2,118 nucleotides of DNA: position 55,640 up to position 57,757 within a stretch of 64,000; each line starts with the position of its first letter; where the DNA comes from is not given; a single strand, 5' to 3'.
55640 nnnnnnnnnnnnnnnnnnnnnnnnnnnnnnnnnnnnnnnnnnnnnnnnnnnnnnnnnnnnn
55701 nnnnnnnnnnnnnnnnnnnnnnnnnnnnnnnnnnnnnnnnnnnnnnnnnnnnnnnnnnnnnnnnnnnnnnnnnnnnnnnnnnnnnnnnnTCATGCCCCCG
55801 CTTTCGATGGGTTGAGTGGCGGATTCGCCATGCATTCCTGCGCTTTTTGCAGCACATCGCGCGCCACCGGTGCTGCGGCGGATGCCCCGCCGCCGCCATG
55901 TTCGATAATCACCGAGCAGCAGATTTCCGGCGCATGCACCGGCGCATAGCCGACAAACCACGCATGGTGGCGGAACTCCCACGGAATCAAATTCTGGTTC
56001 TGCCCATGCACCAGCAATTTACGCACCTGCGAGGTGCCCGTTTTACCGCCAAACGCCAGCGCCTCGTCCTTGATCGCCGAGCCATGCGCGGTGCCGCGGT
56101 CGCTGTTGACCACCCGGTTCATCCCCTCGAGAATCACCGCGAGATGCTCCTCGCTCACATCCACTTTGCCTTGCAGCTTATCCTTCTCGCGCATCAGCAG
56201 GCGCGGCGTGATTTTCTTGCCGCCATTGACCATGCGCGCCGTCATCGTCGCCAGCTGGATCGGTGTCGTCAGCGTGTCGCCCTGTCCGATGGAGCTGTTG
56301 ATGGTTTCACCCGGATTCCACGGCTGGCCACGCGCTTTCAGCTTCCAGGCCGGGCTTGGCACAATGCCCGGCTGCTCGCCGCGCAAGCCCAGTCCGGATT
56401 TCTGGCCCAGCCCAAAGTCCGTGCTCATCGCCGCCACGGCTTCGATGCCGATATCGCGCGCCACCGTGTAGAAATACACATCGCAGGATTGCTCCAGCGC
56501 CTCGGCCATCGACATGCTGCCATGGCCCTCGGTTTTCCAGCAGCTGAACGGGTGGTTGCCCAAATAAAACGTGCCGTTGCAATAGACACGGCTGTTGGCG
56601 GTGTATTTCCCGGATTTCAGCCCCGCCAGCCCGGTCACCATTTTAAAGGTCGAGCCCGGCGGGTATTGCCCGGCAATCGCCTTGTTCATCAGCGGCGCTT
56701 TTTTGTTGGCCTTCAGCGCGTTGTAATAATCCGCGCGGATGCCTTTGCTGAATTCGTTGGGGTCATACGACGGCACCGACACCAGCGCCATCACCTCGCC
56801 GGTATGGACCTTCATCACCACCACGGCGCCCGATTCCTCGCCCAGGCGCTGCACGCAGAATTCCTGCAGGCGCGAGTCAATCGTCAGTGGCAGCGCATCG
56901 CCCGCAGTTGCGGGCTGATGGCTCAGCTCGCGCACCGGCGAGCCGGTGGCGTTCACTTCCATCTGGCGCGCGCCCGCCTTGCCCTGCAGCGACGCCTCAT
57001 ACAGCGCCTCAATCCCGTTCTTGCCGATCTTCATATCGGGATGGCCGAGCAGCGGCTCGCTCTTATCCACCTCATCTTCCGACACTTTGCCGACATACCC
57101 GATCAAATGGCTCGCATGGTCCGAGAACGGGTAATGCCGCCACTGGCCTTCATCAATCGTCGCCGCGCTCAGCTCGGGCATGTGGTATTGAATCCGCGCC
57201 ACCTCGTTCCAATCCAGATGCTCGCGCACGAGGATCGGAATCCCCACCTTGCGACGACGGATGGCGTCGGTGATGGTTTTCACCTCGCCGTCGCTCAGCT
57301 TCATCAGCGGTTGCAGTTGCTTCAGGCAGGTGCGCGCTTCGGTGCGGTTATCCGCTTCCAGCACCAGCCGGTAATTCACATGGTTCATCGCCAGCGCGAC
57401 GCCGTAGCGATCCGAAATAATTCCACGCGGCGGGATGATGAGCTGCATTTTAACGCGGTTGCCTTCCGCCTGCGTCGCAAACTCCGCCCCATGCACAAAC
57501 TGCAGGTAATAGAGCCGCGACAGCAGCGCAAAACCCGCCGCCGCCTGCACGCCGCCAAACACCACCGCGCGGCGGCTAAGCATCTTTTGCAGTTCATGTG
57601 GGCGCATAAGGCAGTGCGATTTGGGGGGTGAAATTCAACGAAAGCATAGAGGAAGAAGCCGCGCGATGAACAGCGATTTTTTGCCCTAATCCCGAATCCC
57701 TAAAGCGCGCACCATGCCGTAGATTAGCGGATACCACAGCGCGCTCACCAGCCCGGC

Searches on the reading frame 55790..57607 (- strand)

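Call 13: search_protein_families(library=pfam, proteins=[window:55790-57607:-], max_evalue=0.001)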
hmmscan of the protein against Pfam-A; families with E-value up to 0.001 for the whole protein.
window:55790-57607:- (605 aa): 2 families
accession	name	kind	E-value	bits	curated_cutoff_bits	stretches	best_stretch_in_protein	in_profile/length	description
PF00905.27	Transpeptidase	-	2.4e-66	224.4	22.1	1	260-587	1-299/299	Penicillin binding protein transpeptidase domain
PF03717.20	PBP_dimer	-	2.8e-35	122.8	24.4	1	58-228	3-179/180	Penicillin-binding Protein dimerisation domain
